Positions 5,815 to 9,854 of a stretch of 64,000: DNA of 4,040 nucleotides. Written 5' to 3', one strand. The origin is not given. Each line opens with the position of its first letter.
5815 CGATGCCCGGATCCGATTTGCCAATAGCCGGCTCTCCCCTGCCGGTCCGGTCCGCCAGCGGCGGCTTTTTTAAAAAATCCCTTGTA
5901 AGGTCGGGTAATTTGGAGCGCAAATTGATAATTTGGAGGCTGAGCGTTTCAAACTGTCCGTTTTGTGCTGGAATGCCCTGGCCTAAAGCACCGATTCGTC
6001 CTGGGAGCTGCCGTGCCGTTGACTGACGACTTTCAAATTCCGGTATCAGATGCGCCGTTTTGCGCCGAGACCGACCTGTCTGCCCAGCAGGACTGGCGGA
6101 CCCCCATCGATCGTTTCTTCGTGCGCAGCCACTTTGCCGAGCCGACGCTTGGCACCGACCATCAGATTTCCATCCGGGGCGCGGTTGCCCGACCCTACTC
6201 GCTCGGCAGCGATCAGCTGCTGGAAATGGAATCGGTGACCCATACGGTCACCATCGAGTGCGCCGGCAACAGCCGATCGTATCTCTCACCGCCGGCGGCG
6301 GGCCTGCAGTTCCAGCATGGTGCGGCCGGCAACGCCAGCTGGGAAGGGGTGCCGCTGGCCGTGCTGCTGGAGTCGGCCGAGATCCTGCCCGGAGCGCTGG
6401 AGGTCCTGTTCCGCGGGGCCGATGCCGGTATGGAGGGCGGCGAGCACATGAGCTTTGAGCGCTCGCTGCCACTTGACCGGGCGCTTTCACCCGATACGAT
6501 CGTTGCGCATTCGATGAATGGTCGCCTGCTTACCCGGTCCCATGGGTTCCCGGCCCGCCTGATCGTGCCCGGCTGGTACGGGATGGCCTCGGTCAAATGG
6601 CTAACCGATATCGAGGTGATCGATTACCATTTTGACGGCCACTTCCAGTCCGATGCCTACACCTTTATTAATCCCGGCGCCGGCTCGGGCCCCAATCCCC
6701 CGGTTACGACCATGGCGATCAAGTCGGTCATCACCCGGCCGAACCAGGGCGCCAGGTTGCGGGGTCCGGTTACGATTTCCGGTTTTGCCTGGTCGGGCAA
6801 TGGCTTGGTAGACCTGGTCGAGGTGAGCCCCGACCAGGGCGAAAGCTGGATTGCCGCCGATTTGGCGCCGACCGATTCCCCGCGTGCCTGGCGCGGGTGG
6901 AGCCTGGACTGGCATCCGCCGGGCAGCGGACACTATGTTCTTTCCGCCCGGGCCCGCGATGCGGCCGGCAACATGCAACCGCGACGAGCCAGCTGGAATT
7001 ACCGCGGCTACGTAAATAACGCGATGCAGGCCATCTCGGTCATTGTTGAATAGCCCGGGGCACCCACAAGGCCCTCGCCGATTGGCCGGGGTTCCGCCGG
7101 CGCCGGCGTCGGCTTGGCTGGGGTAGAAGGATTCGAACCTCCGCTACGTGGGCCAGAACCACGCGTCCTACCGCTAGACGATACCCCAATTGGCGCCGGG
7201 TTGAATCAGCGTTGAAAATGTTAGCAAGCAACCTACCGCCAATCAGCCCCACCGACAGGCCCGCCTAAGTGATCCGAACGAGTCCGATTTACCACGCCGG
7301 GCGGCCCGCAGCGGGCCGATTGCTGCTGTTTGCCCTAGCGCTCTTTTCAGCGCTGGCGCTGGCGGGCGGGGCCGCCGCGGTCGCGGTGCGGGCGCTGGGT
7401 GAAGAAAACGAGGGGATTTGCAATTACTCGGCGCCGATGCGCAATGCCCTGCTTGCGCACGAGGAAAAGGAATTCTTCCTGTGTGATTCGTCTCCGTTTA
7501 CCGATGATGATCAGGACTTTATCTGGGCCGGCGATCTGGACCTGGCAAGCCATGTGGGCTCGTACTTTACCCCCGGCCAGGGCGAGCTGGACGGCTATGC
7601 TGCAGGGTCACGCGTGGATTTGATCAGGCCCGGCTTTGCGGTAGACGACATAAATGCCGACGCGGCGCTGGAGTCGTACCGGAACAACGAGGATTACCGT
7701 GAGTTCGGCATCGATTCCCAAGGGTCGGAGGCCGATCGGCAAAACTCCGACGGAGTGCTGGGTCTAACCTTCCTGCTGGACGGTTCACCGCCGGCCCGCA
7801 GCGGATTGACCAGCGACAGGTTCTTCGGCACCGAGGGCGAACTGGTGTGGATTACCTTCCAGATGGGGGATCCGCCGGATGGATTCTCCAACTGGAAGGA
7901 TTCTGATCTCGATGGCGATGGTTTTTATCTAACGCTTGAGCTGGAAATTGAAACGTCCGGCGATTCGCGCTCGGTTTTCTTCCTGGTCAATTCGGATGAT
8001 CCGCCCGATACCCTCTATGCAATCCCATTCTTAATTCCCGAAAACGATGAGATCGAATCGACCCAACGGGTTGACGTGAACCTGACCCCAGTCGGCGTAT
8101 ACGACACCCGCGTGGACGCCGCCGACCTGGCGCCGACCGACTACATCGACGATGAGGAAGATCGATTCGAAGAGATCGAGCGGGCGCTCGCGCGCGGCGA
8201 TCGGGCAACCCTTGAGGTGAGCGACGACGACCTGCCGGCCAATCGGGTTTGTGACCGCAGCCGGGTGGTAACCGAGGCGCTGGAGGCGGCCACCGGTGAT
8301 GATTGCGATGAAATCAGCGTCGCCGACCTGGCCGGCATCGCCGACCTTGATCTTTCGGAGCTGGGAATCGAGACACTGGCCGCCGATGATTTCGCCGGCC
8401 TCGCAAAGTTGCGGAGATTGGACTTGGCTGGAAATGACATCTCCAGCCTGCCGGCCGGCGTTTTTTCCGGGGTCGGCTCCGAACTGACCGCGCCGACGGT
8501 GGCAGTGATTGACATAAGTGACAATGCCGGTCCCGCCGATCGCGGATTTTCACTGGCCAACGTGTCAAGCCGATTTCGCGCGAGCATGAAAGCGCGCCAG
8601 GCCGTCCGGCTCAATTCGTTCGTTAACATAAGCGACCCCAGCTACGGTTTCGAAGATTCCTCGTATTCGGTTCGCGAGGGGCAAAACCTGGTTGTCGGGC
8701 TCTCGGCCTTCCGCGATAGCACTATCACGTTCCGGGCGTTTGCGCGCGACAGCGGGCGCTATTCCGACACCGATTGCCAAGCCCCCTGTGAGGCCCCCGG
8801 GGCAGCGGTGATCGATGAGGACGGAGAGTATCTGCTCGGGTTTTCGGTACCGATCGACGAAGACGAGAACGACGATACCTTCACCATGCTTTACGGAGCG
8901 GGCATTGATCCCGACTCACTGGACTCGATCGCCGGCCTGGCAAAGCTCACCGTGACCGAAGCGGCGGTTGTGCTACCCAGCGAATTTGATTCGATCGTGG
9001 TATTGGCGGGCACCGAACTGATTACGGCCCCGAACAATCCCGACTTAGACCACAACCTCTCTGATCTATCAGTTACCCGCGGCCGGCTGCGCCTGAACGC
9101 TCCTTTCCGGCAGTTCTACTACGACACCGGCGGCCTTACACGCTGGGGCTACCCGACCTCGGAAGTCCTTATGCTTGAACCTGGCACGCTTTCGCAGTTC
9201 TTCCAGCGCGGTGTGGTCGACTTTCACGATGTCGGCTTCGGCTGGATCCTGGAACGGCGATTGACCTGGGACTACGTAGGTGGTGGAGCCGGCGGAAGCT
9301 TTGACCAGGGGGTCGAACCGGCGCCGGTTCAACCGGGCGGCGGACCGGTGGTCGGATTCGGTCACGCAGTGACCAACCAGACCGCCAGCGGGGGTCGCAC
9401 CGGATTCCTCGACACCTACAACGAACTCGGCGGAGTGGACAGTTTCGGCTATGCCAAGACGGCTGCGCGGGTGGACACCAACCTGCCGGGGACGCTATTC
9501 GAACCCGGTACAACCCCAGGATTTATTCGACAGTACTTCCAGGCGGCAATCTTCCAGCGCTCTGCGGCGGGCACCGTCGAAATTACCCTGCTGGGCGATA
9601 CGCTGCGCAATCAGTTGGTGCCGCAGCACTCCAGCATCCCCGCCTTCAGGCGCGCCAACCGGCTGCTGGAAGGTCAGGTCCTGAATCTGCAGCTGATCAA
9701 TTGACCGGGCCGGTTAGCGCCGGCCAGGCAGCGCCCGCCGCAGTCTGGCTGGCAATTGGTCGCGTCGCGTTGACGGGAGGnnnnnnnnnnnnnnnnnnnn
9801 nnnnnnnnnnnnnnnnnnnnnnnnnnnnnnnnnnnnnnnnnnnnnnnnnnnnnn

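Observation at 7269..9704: Large secreted acidic LRR protein with C-terminal LGFP cell-wall-binding repeats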

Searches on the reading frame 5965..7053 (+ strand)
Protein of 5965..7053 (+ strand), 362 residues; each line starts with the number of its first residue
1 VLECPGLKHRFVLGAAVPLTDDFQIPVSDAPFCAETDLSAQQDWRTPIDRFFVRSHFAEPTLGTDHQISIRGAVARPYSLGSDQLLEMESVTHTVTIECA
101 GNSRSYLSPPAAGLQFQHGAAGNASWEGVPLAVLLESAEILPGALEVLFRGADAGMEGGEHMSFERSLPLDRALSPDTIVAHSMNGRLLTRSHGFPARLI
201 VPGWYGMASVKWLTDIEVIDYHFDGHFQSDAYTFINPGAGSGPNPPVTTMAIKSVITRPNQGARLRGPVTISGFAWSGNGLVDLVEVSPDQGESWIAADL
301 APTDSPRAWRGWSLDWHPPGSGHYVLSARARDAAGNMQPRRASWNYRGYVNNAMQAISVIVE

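Call 22: search_protein_families(library=pfam, proteins=[window:5965-7053:+], max_evalue=0.001)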
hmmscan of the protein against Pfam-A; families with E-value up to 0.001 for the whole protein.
window:5965-7053:+ (362 aa): 2 families
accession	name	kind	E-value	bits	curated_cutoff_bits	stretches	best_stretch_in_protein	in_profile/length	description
PF00174.25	Oxidored_molyb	-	2.3e-50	170.9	24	1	64-226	10-168/169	Oxidoreductase molybdopterin binding domain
PF03404.22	Mo-co_dimer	-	3.8e-17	63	22.7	1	247-360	4-136/138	Mo-co oxidoreductase dimerisation domain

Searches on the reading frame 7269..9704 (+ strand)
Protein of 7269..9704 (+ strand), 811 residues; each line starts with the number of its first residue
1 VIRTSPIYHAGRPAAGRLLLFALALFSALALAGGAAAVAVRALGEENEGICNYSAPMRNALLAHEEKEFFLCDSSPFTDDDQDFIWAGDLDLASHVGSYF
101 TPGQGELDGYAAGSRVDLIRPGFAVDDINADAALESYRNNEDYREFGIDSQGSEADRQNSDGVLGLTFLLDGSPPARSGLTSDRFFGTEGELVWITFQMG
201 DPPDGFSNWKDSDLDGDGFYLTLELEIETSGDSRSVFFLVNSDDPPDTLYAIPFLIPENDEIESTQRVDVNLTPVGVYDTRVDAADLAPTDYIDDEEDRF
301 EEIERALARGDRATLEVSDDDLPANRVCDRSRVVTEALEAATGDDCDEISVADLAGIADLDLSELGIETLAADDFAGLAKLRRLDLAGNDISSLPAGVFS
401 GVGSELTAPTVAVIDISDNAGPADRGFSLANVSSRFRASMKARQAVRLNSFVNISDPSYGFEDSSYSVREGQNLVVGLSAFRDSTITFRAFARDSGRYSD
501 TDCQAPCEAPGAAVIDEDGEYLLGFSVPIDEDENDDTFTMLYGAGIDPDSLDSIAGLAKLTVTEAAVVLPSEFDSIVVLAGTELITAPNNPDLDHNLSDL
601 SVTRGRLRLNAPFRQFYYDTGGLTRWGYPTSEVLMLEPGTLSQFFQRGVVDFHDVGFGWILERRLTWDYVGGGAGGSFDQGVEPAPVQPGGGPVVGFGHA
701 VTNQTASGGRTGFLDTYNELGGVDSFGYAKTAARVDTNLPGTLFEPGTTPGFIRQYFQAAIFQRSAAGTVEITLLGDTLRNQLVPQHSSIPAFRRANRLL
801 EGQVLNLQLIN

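Call 3: search_protein_families(library=pfam, proteins=[window:7269-9704:+], max_evalue=1)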
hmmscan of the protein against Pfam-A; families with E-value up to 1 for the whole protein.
window:7269-9704:+ (811 aa): 3 families
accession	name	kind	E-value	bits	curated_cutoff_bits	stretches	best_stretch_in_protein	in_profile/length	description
PF13855.12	LRR_8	-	2.2e-05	24.5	27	1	354-391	24-61/61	Leucine rich repeat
PF23952.1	LRR_EndoS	-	0.00085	20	27.9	1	335-389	74-116/116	Endo-beta-N-acetylglucosaminidase EndoS LRR domain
PF12799.13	LRR_4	-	0.087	13.6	27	1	360-395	6-43/44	Leucine Rich repeats (2 copies)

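Call 4: search_protein_families(library=ncbifam, proteins=[window:7269-9704:+], max_evalue=1)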
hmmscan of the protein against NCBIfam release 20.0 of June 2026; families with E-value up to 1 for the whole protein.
window:7269-9704:+ (811 aa): 0 families

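Call 8: find_homologous_proteins(query=window:7269-9704:+)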
Query window:7269-9704:+ (811 aa): 18 proteins with E <= 0.001 among 8000 candidates.
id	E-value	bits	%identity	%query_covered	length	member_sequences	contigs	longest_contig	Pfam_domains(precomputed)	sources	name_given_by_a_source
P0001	0.0e+0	1807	99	100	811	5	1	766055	PF13855.13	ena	-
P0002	0.0e+0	1625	89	100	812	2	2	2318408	PF13855.13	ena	-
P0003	8.2e-248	843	53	95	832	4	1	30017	PF13855.13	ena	-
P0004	2.2e-245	835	53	95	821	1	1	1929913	PF13855.13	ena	-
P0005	7.2e-245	833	53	97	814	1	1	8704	PF13855.13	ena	-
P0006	5.4e-241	820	54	94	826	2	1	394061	PF13855.13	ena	-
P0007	5.6e-241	820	52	95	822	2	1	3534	PF13855.13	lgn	-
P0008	3.5e-240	818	52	98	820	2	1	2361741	PF13855.13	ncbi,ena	-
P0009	1.1e-239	816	53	95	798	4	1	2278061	PF13855.13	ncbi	-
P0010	7.8e-236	803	53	94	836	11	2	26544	PF13855.13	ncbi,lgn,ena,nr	ncbi:MAG: leucine-rich repeat domain-containing protein [Chloroflexota bacterium]|nr:leucine-rich re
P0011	1.6e-235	802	52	95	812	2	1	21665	PF13855.13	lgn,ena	-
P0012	4.1e-235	801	51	95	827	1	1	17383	PF13855.13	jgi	jgi:hypothetical protein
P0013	1.1e-229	783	51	95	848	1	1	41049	PF13855.13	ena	-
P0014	5.1e-129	450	48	57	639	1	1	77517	PF13855.13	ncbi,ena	-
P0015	6.0e-36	142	33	15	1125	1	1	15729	PF23598.2,PF13306.13,PF14580.13,PF03160.21,PF00560.40,PF12799.14,PF13855.13,PF00041.28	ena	-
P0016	1.4e-17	81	40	11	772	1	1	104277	PF23598.2,PF13306.13,PF00560.40,PF12799.14,PF13855.13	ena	-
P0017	3.1e-8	50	34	9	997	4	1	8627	PF13582.13,PF13688.13,PF00560.40,PF12799.14,PF13855.13,PF13583.12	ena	-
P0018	4.3e-4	37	38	12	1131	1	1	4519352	PF13688.13,PF00560.40,PF12799.14,PF13855.13,PF13583.12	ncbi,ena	-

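Call 14: search_protein_families(library=pfam, alignment_id=A1, max_evalue=10)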
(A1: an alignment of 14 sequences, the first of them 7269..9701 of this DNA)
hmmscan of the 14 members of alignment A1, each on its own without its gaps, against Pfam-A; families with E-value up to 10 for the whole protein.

A. member 1, window:7269-9701:+ (811 aa): 3 families
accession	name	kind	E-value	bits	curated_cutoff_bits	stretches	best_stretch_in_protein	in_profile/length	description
PF13855.12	LRR_8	-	2.2e-05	24.5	27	1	354-391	24-61/61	Leucine rich repeat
PF23952.1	LRR_EndoS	-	0.00085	20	27.9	1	335-389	74-116/116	Endo-beta-N-acetylglucosaminidase EndoS LRR domain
PF12799.13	LRR_4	-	0.087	13.6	27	1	360-395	6-43/44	Leucine Rich repeats (2 copies)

B. families by the number of members that match (of 14 scanned): 7 families
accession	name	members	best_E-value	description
PF13855.12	LRR_8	14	5.6e-08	Leucine rich repeat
PF23952.1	LRR_EndoS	14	0.00085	Endo-beta-N-acetylglucosaminidase EndoS LRR domain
PF12799.13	LRR_4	10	6e-05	Leucine Rich repeats (2 copies)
PF13516.12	LRR_6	4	0.029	Leucine Rich repeat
PF00560.39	LRR_1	3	0.16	Leucine Rich Repeat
PF23218.1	PH_AIR9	1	0.096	AIR9 PH-like domain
PF17468.7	GP52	1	0.16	Phage gene product 52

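Call 43: find_encoding_contigs(protein=P0002, flank=10000, max_places=3)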
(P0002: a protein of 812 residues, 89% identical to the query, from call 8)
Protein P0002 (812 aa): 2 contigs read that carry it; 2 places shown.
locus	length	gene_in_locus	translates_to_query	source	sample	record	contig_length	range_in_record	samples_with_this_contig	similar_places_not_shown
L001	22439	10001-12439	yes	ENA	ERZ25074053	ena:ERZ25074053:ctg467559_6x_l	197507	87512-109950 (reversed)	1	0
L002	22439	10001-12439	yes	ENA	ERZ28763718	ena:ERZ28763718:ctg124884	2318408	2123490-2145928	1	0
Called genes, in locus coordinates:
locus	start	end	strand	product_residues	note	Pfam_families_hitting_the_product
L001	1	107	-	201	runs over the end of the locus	PF16347:SGSH_C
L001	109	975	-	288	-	PF00884:Sulfatase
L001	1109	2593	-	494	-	PF00884:Sulfatase, PF16347:SGSH_C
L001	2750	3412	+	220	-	PF02586:SRAP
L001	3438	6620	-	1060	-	PF02811:PHP, PF07733:DNA_pol3_alpha, PF17657:DNA_pol3_finger, PF14579:HHH_6, PF01336:tRNA_anti-codon (weak)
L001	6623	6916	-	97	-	-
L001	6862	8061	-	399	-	PF00817:IMS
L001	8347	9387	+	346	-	PF00174:Oxidored_molyb, PF03404:Mo-co_dimer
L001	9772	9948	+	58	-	-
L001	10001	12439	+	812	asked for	PF13855:LRR_8 (faint)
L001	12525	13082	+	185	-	PF00293:NUDIX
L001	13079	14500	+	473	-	PF00749:tRNA-synt_1c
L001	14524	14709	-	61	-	-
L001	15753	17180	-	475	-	PF02056:Glyco_hydro_4, PF11975:Glyco_hydro_4C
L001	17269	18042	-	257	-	PF00106:adh_short, PF08659:KR, PF13561:adh_short_C2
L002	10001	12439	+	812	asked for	PF13855:LRR_8 (faint)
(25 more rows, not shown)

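Call 44: find_encoding_contigs(protein=P0008, flank=10000, max_places=3)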
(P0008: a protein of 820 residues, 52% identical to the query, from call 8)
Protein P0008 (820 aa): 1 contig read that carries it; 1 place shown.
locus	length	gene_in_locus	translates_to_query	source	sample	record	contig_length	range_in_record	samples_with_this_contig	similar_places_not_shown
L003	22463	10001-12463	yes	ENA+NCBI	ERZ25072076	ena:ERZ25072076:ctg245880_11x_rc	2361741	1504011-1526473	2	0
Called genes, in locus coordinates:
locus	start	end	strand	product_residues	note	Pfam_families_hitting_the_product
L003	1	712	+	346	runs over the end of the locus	PF00174:Oxidored_molyb, PF03404:Mo-co_dimer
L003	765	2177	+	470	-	PF01266:DAO (weak), PF01593:Amino_oxidase, PF13450:NAD_binding_8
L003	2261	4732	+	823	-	PF03176:MMPL, PF02460:Patched, PF12349:Sterol-sensing (weak)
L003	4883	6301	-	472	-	PF00067:p450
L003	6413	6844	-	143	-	PF05719:GPP34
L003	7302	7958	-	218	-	PF01625:PMSR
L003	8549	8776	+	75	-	-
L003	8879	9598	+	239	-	PF19298:KshA_C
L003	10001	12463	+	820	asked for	PF13855:LRR_8 (weak)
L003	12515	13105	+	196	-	PF00293:NUDIX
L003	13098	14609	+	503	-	PF00749:tRNA-synt_1c, PF19269:Anticodon_2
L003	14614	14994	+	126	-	-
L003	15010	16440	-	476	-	PF02056:Glyco_hydro_4, PF11975:Glyco_hydro_4C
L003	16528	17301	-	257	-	PF00106:adh_short, PF08659:KR, PF13561:adh_short_C2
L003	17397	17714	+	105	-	PF22278:DUF6958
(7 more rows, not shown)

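Call 53: find_encoding_contigs(protein=P0001, flank=4000, max_places=2)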
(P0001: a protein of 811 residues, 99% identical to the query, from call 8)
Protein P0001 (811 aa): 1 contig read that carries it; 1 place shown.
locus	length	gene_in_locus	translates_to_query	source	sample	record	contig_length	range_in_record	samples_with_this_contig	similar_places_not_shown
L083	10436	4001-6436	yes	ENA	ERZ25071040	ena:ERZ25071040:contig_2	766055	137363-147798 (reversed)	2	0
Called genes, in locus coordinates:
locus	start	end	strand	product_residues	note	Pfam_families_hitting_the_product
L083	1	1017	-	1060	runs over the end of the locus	PF02811:PHP, PF07733:DNA_pol3_alpha, PF17657:DNA_pol3_finger, PF14579:HHH_6, PF01336:tRNA_anti-codon (weak)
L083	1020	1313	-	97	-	-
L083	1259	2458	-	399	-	PF00817:IMS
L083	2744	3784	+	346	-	PF00174:Oxidored_molyb, PF03404:Mo-co_dimer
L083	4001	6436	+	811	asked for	PF13855:LRR_8 (faint)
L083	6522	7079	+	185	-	PF00293:NUDIX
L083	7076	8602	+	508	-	PF00749:tRNA-synt_1c, PF19269:Anticodon_2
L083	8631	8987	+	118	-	-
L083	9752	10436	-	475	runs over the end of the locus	PF02056:Glyco_hydro_4, PF11975:Glyco_hydro_4C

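Call 67: search_protein_families(library=pfam, proteins=[P0015, P0016], max_evalue=0.01)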
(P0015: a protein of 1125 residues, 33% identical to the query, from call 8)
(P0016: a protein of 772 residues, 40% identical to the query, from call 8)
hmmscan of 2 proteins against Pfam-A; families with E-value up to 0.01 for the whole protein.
P0015 (1125 aa): 10 families
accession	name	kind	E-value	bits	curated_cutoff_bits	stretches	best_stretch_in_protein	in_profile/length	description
PF13855.12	LRR_8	-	3.9e-79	260.8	27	8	368-427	2-61/61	Leucine rich repeat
PF12799.13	LRR_4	-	7.2e-26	90.1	27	4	393-431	3-43/44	Leucine Rich repeats (2 copies)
PF13306.12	LRR_5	-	3.1e-21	76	27.7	3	332-449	1-111/127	BspA type Leucine rich repeat region (6 copies)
PF00041.27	fn3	-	4.5e-19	68.9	25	3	959-1040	2-75/84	Fibronectin type III domain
PF14580.12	LRR_9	-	1.1e-08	35.2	30.5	1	274-357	45-127/175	Leucine-rich repeat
PF00560.39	LRR_1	-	1.3e-08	33.7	20.6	0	273-292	2-21/23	Leucine Rich Repeat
PF23598.1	LRR_14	-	2.1e-07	30.5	40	1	365-469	45-142/353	Leucine-rich repeat region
PF03160.20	Calx-beta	-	2.2e-06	28.1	27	1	14-107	24-116/119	Calx-beta domain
PF16323.11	DUF4959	-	5e-05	24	32.9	0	1017-1051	72-106/106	Domain of unknown function (DUF4959)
PF23952.1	LRR_EndoS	-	0.0018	18.9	27.9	0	248-281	83-116/116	Endo-beta-N-acetylglucosaminidase EndoS LRR domain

P0016 (772 aa): 8 families
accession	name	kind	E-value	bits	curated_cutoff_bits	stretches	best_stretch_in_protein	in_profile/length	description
PF13855.12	LRR_8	-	2e-54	181.7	27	5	391-448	4-61/61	Leucine rich repeat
PF13306.12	LRR_5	-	7.3e-25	87.8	27.7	3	346-460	16-124/127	BspA type Leucine rich repeat region (6 copies)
PF12799.13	LRR_4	-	6.3e-22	77.6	27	5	412-452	1-43/44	Leucine Rich repeats (2 copies)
PF00560.39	LRR_1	-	5e-09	35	20.6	0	366-387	2-23/23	Leucine Rich Repeat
PF23598.1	LRR_14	-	1.4e-07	31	40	1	483-562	69-142/353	Leucine-rich repeat region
PF00041.27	fn3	-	6e-05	23.6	25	1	206-292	2-77/84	Fibronectin type III domain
PF23952.1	LRR_EndoS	-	0.00016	22.3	27.9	0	310-398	29-116/116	Endo-beta-N-acetylglucosaminidase EndoS LRR domain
PF14580.12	LRR_9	-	0.0013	18.8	30.5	0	484-571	42-128/175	Leucine-rich repeat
